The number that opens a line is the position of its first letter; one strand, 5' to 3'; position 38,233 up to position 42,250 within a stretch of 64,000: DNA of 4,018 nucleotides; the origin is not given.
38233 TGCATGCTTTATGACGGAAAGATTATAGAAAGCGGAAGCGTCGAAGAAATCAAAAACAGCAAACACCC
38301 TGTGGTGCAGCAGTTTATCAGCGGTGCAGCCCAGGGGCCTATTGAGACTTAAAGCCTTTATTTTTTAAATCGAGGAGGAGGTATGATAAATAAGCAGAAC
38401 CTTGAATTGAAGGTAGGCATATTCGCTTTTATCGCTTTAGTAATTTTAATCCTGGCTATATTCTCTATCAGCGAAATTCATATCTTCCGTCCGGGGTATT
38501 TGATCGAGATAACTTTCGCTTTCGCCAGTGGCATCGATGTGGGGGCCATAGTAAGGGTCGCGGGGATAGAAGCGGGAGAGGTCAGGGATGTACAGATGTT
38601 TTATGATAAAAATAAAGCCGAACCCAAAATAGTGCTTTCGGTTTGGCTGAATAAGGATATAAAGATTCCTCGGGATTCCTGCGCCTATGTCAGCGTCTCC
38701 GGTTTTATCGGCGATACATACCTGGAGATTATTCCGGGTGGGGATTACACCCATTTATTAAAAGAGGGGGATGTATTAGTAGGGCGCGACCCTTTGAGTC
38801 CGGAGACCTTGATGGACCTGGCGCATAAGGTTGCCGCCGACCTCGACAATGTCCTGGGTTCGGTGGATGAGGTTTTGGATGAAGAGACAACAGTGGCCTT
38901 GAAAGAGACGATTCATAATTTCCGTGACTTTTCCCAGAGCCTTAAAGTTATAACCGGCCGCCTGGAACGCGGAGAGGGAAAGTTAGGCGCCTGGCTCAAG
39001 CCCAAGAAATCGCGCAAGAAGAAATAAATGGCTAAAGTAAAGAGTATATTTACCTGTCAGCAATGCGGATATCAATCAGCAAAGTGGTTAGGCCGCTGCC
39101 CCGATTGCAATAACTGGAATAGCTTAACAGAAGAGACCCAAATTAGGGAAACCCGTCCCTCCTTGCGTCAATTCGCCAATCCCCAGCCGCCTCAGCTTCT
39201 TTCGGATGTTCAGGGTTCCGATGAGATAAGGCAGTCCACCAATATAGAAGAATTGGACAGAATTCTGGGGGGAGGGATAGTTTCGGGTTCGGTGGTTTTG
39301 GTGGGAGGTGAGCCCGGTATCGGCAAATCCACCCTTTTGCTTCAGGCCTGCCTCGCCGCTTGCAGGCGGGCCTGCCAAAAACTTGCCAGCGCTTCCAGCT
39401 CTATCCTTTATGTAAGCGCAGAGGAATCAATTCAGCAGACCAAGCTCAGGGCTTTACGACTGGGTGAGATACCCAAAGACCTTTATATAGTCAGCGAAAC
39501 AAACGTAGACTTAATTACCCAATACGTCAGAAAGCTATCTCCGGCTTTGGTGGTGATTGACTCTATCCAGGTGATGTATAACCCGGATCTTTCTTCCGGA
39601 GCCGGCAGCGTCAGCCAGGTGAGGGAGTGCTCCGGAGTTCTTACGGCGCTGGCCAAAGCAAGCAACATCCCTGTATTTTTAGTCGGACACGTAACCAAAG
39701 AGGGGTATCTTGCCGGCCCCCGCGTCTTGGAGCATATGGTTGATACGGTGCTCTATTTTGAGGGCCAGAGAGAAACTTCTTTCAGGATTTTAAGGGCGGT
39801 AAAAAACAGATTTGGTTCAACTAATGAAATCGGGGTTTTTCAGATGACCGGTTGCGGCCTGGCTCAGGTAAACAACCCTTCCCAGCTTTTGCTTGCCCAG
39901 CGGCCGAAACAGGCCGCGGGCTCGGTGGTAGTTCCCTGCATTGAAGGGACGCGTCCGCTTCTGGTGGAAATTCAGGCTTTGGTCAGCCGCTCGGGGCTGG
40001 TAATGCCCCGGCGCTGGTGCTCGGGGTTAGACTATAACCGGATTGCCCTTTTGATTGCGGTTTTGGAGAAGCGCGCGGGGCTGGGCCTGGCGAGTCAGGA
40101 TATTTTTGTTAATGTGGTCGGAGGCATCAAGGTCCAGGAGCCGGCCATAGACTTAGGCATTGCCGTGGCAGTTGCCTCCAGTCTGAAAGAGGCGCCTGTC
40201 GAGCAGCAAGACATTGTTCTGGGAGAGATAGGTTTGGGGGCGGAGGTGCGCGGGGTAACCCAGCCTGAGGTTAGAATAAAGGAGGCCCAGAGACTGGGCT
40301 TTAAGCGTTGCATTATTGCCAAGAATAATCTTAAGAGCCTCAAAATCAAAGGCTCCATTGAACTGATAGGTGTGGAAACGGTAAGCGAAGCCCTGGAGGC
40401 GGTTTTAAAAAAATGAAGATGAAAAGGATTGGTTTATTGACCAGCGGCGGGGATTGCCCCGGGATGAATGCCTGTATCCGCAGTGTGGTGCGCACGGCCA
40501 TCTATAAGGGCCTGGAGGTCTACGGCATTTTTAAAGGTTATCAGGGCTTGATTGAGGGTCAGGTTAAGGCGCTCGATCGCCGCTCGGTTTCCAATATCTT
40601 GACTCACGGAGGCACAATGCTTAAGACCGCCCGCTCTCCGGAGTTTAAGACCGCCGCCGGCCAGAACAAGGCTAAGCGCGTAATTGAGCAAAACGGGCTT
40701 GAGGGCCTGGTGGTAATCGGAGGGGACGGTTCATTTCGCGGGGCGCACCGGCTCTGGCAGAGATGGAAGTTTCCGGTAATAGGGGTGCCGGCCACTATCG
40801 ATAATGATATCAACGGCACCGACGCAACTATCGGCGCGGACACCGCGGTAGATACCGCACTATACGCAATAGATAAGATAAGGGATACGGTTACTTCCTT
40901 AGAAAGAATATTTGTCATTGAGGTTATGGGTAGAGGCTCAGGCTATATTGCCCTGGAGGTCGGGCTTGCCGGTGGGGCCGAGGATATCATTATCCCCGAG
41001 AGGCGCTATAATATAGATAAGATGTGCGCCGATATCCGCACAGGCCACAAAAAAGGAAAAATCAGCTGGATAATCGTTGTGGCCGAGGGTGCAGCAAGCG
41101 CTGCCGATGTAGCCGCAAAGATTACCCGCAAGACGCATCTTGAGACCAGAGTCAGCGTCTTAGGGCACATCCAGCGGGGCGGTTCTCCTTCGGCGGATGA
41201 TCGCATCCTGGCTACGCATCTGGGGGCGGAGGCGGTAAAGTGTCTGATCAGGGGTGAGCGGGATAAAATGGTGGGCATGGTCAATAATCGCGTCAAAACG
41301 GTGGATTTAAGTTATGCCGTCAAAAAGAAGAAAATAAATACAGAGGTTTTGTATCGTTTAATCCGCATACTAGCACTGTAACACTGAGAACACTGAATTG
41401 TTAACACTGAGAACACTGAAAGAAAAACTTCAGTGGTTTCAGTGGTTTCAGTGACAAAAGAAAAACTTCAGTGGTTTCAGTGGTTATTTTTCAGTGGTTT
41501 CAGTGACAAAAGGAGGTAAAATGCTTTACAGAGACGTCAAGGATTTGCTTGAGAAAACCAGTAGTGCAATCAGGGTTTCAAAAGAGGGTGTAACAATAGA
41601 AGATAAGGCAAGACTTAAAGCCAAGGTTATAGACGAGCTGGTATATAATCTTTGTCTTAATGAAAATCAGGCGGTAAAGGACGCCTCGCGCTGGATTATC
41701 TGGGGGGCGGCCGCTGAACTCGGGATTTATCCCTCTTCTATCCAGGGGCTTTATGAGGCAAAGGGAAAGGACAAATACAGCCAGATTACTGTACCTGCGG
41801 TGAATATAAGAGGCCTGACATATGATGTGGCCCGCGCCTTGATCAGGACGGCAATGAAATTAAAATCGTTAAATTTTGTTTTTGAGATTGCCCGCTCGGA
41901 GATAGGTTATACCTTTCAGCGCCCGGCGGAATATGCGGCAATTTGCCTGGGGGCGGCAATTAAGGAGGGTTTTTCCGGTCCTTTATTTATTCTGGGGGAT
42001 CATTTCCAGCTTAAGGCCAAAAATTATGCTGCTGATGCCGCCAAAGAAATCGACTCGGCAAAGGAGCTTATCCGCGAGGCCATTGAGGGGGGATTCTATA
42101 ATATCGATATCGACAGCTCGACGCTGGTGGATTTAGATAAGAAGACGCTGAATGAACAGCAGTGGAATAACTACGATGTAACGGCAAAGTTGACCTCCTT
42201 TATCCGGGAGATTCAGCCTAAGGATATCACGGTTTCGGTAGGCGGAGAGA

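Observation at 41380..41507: CAGTG/CACTG repeat array between pfkA and the aldolase-like gene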

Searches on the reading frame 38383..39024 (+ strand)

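Call 11: search_protein_families(library=pfam, proteins=[window:38383-39024:+])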
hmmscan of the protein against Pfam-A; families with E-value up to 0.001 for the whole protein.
window:38383-39024:+ (214 aa): 1 family
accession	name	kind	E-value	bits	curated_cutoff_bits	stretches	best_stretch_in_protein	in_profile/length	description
PF02470.25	MlaD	-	1.4e-14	54.5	25.1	1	38-119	2-81/81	MlaD protein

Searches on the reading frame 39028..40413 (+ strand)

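Call 11: search_protein_families(library=pfam, proteins=[window:39028-40413:+])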
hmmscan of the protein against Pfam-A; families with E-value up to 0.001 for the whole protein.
window:39028-40413:+ (462 aa): 12 families
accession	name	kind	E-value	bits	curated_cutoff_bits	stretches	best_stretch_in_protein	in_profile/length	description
PF13481.12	AAA_25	-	1.3e-15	58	27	1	64-226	10-194/195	AAA domain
PF06745.19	ATPase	-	6.2e-13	49.1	26.6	1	70-146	2-71/231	KaiC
PF18073.7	Zn_ribbon_LapB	-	8.1e-13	48.2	25.7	1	8-35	1-28/28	Rubredoxin metal binding domain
PF03796.21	DnaB_C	-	7.8e-09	35.7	27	0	70-143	3-68/255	DnaB-like helicase C terminal domain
PF13541.12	ChlI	-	1.9e-08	34.7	27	1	350-434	36-121/121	Subunit ChlI of Mg-chelatase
PF08423.17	Rad51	-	3.4e-06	26.9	22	1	67-221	6-174/244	Rad51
PF13191.12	AAA_16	-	3e-05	25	32.6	1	71-181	7-142/167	AAA ATPase domain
PF13401.12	AAA_22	-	5.3e-05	24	27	1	88-221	6-123/130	AAA domain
PF25199.1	nSTAND_NTPase5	-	0.00013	22.3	34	1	87-171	41-116/145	Novel STAND NTPase 5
PF05362.19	Lon_C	-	0.00018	21.6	21.1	1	357-461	94-204/205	Lon protease (S16) C-terminal proteolytic domain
PF05729.18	NACHT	-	0.00046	20.5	26.7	1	89-182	2-92/167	NACHT domain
PF03266.21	NTPase_1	-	0.00083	19.7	23.9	0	90-108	2-20/168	NTPase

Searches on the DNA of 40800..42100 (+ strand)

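Call 6: search_rna_families(source=window, start=40800, end=42100, threshold=evalue, max_evalue=10)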
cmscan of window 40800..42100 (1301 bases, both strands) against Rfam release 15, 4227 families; matches with E-value up to 10: 3.
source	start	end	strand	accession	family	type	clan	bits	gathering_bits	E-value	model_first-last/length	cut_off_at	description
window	41376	41509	+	RF04199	MIR6027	Gene; miRNA;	-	18.2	95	0.78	1-159/159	no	MIR6027 microRNA precursor family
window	40808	40889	-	RF02030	tp2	Gene; sRNA;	-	18.2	50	7.7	1-114/114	no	tp2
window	41377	41458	-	RF03980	mir-2012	Gene; miRNA;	-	16.1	90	8.4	1-84/84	no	mir-2012 microRNA precursor family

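Call 72: search_dna_similar(query=window:41360-41525:+, collection=plasmids, mode=distant, max_evalue=0.01, max_rows=15)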
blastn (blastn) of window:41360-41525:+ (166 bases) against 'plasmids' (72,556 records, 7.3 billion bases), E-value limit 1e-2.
Records with a match: 8; places in all: 17; records where one place covers at least 80% of the query: 0.
Best place of each record, by identity: 80-90% 2; 60-80% 6.
By first word of the organism name: Escherichia 6; Salmonella 2.
By predicted mobility (MOB-suite, as given by PLSDB): conjugative 8.
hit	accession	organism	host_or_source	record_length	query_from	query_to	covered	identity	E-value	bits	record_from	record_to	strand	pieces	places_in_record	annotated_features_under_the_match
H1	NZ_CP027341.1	Escherichia coli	Homo sapiens,stool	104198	70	146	46%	77.8%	1e-8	66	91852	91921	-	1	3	conjugal transfer protein TrbA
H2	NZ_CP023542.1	Escherichia coli O104:H21 str. CFSAN002236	Homo sapiens,human,stool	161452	70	146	46%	75.3%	2e-6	60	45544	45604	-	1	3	trbA: IncI1-type conjugal transfer protein TrbA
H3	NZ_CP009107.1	Escherichia coli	human stool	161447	70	146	46%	75.3%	2e-6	60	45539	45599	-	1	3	trbA: IncI1-type conjugal transfer protein TrbA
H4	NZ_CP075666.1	Escherichia coli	Homo sapiens,stool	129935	70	146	46%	75.3%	2e-6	60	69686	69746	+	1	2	trbA: IncI1-type conjugal transfer protein TrbA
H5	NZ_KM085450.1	Escherichia coli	-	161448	70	146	46%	75.3%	2e-6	60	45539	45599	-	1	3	trbA: IncI1-type conjugal transfer protein TrbA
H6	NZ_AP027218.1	Escherichia coli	Homo sapiens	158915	76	143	41%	73.5%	3e-3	48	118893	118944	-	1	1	trbA: IncI1-type conjugal transfer protein TrbA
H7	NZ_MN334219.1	Salmonella enterica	pig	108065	108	146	23%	87.2%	3e-3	49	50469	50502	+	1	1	trbA: IncI1-type conjugal transfer protein TrbA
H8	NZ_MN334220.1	Salmonella enterica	pig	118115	108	146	23%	87.2%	3e-3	49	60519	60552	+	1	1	trbA: IncI1-type conjugal transfer protein TrbA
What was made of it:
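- Tried and rejected: The plasmid BLAST returned only the coding repeats of IncI1 trbA (call 72).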
